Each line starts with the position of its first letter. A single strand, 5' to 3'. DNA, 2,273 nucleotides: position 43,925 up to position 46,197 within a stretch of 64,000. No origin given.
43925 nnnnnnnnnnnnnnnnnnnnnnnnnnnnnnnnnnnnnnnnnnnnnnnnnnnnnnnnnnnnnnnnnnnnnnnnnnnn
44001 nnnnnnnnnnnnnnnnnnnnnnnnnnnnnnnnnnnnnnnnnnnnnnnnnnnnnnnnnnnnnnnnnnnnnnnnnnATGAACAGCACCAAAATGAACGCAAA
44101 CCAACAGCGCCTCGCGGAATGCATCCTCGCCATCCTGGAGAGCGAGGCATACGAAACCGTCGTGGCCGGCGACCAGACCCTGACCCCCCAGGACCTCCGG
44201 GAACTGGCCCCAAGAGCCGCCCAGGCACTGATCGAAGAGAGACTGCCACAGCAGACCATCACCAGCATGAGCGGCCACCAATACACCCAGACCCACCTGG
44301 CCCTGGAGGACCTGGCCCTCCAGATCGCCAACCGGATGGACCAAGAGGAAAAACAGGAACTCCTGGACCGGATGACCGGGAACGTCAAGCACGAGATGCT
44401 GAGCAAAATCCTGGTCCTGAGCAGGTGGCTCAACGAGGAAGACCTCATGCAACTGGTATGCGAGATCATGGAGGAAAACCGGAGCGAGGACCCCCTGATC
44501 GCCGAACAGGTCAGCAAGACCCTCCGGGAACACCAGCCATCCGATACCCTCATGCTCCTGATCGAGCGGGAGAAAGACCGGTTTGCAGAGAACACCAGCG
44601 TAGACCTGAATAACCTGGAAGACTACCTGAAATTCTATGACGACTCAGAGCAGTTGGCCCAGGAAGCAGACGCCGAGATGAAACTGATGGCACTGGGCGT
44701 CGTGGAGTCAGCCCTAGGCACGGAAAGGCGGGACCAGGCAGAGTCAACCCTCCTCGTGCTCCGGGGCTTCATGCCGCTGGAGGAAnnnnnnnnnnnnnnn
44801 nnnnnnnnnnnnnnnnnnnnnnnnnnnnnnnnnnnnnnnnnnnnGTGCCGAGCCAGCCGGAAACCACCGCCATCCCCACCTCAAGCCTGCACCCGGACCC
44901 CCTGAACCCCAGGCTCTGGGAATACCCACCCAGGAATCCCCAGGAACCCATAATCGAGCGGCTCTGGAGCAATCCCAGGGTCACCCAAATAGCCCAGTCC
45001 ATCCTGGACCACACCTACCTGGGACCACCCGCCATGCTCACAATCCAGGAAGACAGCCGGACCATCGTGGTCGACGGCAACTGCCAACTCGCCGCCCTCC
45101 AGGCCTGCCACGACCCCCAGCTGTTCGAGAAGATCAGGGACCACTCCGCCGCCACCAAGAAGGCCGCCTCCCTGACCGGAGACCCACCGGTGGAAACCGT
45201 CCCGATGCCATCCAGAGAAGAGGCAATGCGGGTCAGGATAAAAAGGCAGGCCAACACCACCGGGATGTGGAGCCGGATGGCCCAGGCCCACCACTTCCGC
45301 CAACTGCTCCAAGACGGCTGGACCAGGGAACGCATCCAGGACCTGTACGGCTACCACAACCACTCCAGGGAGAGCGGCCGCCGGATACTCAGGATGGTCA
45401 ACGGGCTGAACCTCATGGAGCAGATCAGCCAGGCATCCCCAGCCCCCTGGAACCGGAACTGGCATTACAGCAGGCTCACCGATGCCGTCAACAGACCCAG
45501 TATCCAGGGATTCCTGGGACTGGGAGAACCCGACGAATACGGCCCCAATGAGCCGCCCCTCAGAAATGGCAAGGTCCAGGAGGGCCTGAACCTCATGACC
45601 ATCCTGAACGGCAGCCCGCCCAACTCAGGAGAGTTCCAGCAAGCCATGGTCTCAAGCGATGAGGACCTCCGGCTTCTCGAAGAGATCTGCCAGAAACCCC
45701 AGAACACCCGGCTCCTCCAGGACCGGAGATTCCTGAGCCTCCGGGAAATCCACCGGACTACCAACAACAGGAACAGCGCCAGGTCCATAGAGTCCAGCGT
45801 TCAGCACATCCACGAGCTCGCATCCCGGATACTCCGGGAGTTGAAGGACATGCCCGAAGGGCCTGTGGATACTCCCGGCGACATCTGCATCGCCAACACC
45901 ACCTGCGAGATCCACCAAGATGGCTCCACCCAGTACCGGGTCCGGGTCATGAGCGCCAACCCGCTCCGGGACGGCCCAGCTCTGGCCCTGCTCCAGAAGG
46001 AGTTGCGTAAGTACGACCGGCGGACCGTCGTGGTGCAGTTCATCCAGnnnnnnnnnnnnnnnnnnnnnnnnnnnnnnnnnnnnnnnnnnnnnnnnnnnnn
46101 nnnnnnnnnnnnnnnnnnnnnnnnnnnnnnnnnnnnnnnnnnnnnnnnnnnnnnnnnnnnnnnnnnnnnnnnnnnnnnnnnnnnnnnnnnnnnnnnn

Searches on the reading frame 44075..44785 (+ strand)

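Call 4: search_protein_families(library=pfam, proteins=[window:44075-44785:+], max_evalue=0.1)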
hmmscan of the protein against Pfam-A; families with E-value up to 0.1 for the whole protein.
window:44075-44785:+ (237 aa): 1 family
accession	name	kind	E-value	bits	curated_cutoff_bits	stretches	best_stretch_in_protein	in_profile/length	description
PF08638.16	Med14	-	0.00033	20.6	25.6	1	71-144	13-86/191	Mediator complex subunit MED14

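Call 21: search_protein_families(library=phrogs, proteins=[window:44075-44785:+], max_evalue=0.01)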
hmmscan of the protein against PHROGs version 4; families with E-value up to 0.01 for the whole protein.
window:44075-44785:+ (237 aa): 0 families

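Call 59: search_protein_families(library=ncbifam, proteins=[window:44075-44785:+], max_evalue=0.01)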
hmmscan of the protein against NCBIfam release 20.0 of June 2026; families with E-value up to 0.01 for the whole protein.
window:44075-44785:+ (237 aa): 0 families

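Call 60: search_protein_families(library=padloc, proteins=[window:44075-44785:+], max_evalue=0.01)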
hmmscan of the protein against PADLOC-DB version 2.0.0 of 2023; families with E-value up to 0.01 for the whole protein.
window:44075-44785:+ (237 aa): 0 families

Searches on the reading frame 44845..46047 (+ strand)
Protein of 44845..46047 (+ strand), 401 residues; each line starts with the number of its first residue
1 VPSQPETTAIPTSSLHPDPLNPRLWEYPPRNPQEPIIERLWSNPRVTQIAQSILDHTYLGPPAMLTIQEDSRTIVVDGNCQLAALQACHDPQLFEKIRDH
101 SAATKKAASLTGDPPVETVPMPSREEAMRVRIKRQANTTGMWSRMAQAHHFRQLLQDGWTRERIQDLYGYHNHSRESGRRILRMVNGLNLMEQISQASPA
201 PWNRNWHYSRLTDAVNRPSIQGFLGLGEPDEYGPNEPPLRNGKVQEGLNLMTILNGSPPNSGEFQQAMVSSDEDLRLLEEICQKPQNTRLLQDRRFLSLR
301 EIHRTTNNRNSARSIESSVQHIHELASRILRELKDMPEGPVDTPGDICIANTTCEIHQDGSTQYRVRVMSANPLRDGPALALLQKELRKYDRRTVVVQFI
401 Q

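Call 4: search_protein_families(library=pfam, proteins=[window:44845-46047:+], max_evalue=0.1)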
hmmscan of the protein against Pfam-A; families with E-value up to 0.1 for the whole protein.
window:44845-46047:+ (401 aa): 0 families

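Call 21: search_protein_families(library=phrogs, proteins=[window:44845-46047:+], max_evalue=0.01)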
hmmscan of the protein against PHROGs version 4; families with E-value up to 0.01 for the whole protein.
window:44845-46047:+ (401 aa): 3 families
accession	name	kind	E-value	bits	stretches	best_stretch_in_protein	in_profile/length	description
phrog_3694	-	unknown function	8.2e-22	78.8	1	6-312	6-318/376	-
phrog_9592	-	unknown function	1.2e-08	35.5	1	8-129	6-127/486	-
phrog_18017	-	unknown function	1.7e-07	31.8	1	8-195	8-197/227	-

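Call 59: search_protein_families(library=ncbifam, proteins=[window:44845-46047:+], max_evalue=0.01)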
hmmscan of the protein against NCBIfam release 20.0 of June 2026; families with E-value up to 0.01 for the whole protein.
window:44845-46047:+ (401 aa): 0 families

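Call 60: search_protein_families(library=padloc, proteins=[window:44845-46047:+], max_evalue=0.01)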
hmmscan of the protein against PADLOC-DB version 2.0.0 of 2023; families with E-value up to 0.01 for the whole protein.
window:44845-46047:+ (401 aa): 10 families
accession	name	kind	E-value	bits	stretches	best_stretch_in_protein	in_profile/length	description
PDLC04017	PD-Lambda-5_A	-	1.5e-13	48.4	1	12-151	16-157/473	-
PDLC04007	PD-Lambda-5_A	-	2.9e-11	41.1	1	10-129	6-125/454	-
PDLC04013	PD-Lambda-5_A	-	4.8e-09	34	1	7-128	5-128/440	-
PDLC04002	PD-Lambda-5_A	-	4e-07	27.5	1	15-153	15-155/471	-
PDLC04014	PD-Lambda-5_A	-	6.1e-06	23.4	1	13-129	8-122/456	-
PDLC03999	PD-Lambda-5_A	-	1.7e-05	21.7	1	6-128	5-121/493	-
PDLC03998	PD-Lambda-5_A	-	0.0001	19.3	1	7-108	4-105/466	-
PDLC04008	PD-Lambda-5_A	-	0.00023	18.1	1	6-106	3-105/449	-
PDLC04000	PD-Lambda-5_A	-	0.0017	15.6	1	8-94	6-95/428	-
PDLC04009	PD-Lambda-5_A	-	0.002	14.9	1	44-135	39-136/488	-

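Call 92: search_solved_structures(query=window:44845-46047:+, max_evalue=1)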
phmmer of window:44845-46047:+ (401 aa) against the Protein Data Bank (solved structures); distinct sequences matched with E-value up to 1: 0.
